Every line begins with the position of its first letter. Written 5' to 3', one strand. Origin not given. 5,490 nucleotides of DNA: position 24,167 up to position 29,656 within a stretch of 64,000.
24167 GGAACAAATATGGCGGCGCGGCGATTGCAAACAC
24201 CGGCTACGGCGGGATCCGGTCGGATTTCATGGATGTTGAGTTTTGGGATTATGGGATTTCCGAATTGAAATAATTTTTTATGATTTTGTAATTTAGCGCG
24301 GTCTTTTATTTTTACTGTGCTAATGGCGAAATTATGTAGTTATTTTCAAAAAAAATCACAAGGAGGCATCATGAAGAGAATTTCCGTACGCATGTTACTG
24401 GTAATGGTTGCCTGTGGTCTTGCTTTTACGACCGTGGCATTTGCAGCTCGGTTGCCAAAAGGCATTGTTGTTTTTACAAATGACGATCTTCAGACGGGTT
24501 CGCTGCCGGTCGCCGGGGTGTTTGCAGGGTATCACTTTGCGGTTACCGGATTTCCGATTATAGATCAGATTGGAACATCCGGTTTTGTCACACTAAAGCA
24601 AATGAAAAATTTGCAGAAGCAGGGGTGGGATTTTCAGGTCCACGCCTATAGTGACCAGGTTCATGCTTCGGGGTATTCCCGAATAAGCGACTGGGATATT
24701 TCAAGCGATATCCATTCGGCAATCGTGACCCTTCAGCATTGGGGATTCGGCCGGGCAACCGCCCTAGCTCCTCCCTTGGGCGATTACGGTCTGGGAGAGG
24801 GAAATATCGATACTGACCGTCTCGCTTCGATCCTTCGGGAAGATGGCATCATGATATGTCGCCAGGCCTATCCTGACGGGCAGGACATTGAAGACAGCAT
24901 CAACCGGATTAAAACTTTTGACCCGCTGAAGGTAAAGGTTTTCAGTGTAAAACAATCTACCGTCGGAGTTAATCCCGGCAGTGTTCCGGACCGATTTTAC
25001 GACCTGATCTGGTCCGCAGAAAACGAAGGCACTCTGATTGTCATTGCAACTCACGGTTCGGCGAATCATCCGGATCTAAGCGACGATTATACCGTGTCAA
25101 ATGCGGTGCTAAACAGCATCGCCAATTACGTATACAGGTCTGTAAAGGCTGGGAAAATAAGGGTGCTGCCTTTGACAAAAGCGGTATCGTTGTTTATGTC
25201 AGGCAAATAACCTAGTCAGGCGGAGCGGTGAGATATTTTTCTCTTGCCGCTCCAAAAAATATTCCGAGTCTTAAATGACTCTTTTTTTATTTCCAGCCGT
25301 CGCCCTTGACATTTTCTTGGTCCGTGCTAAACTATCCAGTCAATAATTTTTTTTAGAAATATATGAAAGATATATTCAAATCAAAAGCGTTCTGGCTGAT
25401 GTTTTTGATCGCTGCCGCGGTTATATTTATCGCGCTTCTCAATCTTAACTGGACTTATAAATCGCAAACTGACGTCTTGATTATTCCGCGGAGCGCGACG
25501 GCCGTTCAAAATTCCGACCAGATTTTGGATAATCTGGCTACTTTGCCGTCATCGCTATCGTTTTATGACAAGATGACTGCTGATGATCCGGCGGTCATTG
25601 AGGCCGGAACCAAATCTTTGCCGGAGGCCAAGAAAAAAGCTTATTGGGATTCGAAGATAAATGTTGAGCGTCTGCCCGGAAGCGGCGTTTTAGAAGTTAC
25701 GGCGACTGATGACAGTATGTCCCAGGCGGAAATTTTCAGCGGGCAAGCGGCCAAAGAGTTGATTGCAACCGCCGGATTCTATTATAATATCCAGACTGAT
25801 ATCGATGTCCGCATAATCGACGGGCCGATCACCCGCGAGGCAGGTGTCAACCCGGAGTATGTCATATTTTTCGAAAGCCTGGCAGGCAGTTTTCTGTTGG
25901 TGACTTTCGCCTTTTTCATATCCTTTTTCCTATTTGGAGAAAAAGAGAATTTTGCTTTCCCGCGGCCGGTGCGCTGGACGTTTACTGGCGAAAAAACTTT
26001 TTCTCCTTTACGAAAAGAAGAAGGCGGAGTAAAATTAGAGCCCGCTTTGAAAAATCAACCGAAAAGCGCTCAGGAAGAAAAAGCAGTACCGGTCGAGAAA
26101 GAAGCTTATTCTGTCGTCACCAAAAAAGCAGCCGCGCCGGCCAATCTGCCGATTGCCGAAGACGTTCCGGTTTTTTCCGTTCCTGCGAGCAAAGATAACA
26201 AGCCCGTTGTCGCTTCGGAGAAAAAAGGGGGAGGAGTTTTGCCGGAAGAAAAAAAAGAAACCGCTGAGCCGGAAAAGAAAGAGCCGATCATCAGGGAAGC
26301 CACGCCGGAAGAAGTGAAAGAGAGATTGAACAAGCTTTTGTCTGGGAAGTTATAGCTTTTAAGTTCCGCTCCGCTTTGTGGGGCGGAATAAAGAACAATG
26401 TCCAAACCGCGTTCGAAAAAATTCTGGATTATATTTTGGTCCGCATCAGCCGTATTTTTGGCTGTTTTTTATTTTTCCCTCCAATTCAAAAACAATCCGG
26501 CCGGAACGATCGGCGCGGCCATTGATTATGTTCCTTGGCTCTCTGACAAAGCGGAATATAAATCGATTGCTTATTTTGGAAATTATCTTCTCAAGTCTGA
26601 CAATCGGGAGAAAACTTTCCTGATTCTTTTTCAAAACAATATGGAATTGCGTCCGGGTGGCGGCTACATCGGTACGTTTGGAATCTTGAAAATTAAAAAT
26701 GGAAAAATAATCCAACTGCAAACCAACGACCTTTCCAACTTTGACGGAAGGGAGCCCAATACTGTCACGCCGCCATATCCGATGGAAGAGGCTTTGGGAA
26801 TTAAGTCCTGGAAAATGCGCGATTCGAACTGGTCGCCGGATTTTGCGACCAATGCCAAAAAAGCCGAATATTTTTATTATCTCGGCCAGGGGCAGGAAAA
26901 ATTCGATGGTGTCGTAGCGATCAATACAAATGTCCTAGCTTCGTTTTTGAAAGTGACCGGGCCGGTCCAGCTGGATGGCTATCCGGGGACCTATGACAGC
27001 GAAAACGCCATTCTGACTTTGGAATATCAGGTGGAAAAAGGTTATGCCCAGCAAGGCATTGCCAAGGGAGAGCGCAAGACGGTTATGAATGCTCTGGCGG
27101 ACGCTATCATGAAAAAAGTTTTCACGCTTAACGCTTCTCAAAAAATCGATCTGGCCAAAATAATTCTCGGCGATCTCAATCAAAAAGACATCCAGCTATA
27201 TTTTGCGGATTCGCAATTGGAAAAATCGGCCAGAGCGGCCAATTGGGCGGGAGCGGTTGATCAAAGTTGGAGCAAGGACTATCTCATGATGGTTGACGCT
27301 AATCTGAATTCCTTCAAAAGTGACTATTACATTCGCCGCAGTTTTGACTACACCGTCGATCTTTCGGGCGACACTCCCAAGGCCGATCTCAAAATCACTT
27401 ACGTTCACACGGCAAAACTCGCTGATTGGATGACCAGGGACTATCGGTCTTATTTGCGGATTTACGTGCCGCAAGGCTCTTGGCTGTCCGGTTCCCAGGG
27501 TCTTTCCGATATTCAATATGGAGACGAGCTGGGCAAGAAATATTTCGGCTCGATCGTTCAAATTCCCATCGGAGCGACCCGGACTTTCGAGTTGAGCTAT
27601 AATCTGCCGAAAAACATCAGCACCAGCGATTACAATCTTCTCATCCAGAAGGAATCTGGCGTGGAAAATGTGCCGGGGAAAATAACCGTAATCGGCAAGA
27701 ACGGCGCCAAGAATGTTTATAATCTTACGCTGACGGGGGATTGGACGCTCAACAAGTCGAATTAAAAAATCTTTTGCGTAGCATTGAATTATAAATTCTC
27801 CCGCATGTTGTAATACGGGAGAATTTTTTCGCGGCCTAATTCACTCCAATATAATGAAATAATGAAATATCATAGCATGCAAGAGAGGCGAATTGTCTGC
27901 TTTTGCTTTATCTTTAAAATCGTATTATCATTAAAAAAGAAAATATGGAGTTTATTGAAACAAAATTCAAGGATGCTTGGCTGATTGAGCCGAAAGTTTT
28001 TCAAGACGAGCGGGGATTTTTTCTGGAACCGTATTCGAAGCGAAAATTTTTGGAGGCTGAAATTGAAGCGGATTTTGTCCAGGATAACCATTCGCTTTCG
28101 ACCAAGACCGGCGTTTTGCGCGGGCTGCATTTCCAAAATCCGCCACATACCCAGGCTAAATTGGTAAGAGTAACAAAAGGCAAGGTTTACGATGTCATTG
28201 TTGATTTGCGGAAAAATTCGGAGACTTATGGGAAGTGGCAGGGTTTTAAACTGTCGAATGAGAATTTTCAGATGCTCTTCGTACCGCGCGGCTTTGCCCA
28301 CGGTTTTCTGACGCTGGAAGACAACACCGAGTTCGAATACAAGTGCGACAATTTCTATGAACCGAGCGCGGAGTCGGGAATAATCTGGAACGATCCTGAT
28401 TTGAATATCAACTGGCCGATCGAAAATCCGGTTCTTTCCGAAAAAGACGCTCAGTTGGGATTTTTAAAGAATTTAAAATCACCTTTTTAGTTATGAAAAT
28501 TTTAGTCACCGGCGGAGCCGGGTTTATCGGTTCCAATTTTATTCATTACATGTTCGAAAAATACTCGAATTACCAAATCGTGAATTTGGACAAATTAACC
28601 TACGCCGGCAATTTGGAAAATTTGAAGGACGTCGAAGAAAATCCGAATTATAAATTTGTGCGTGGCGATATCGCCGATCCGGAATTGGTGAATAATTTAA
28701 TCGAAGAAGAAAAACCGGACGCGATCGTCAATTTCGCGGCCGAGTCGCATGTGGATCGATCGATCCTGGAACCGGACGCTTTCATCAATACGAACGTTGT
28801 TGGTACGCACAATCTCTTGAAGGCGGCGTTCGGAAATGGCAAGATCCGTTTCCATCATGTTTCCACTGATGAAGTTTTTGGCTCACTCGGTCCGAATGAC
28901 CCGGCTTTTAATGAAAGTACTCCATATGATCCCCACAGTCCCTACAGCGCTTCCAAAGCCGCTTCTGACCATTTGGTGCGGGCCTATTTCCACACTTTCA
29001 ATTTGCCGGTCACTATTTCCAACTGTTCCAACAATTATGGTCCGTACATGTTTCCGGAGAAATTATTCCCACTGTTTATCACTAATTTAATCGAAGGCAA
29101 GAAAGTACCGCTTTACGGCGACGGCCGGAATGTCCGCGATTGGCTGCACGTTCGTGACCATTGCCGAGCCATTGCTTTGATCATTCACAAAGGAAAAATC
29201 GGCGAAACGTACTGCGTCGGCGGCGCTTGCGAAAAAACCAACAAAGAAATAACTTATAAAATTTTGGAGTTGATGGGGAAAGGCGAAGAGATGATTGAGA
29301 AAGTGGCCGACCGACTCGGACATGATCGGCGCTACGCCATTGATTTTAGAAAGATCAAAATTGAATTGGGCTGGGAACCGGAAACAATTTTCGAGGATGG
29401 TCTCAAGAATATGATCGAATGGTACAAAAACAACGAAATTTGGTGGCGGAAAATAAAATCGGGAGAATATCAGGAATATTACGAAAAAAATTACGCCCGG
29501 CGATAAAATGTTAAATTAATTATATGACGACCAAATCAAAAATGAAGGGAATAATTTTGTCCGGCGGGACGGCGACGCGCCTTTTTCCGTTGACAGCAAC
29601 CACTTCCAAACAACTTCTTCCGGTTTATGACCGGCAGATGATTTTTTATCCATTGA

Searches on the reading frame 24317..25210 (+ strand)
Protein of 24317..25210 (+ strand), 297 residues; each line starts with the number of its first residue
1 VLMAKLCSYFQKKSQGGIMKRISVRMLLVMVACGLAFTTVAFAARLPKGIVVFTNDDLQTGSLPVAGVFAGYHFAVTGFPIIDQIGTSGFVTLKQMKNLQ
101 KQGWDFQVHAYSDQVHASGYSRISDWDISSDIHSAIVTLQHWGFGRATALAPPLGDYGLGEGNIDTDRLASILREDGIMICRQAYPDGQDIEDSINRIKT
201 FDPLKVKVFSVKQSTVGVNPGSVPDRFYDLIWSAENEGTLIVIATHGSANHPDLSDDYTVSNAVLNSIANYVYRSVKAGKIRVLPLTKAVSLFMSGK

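Call 14: search_protein_families(library=pfam, proteins=[window:24317-25210:+], max_evalue=0.001)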
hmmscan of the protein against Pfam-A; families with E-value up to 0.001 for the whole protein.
window:24317-25210:+ (297 aa): 1 family
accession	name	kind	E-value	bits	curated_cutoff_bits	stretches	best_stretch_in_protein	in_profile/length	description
PF01522.26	Polysacc_deac_1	-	1.1e-05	25.8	23.1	1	46-157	4-108/124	Polysaccharide deacetylase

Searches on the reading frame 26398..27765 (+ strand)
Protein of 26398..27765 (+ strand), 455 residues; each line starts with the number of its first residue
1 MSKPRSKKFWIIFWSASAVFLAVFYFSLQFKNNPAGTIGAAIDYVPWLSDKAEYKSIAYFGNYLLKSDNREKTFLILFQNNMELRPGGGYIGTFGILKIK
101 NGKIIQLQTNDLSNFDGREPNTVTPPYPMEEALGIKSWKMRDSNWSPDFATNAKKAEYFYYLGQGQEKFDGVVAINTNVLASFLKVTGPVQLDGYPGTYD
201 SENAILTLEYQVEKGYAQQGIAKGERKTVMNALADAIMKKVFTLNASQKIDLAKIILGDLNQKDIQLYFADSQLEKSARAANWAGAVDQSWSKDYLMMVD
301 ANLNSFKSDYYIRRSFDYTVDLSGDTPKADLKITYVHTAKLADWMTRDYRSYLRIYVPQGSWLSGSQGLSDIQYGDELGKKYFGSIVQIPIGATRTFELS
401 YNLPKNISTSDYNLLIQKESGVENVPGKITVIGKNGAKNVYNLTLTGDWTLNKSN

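Call 14: search_protein_families(library=pfam, proteins=[window:26398-27765:+], max_evalue=0.001)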
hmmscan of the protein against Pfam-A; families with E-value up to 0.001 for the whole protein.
window:26398-27765:+ (455 aa): 1 family
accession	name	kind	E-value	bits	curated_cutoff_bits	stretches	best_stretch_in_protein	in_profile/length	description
PF13196.11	DUF4012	-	2.3e-28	100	28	1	71-211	3-142/144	Protein of unknown function (DUF4012)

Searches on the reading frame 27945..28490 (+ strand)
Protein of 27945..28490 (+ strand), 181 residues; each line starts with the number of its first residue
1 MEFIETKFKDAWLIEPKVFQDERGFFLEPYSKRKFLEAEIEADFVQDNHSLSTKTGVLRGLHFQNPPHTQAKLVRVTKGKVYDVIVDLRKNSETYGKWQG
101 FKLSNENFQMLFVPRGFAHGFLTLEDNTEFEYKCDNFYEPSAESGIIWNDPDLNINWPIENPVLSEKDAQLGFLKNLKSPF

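Call 15: search_protein_families(library=pfam, proteins=[window:27945-28490:+], max_evalue=0.001)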
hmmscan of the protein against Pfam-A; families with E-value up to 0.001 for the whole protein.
window:27945-28490:+ (181 aa): 1 family
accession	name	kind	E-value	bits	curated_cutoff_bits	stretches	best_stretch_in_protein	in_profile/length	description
PF00908.23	dTDP_sugar_isom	-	1.4e-74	249.9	27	1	5-175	1-167/168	dTDP-4-dehydrorhamnose 3,5-epimerase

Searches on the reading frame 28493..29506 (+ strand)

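Call 15: search_protein_families(library=pfam, proteins=[window:28493-29506:+], max_evalue=0.001)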
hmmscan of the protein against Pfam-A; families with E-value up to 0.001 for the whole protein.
window:28493-29506:+ (337 aa): 8 families
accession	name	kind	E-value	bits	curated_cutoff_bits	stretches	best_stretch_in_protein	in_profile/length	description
PF16363.11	GDP_Man_Dehyd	-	3e-93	313.3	27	1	4-307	1-332/332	GDP-mannose 4,6 dehydratase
PF01370.27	Epimerase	-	8.5e-68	228.8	20.9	1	3-243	1-240/240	NAD dependent epimerase/dehydratase family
PF04321.23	RmlD_sub_bind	-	3.9e-19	69.2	27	1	1-168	1-142/287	RmlD substrate binding domain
PF01073.25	3Beta_HSD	-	2e-16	60.3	22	1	4-221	1-219/280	3-beta hydroxysteroid dehydrogenase/isomerase family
PF02719.21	Polysacc_synt_2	-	2.3e-15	57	20.2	1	3-127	1-130/293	Polysaccharide biosynthesis protein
PF07993.18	NAD_binding_4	-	3.4e-14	53.1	20.1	1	5-180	1-206/258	Male sterility protein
PF00106.31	adh_short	-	0.00011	22.2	26.6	0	3-112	3-119/195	short chain dehydrogenase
PF13460.12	NAD_binding_10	-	0.00017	21.9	27.2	1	38-164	26-133/184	NAD(P)H-binding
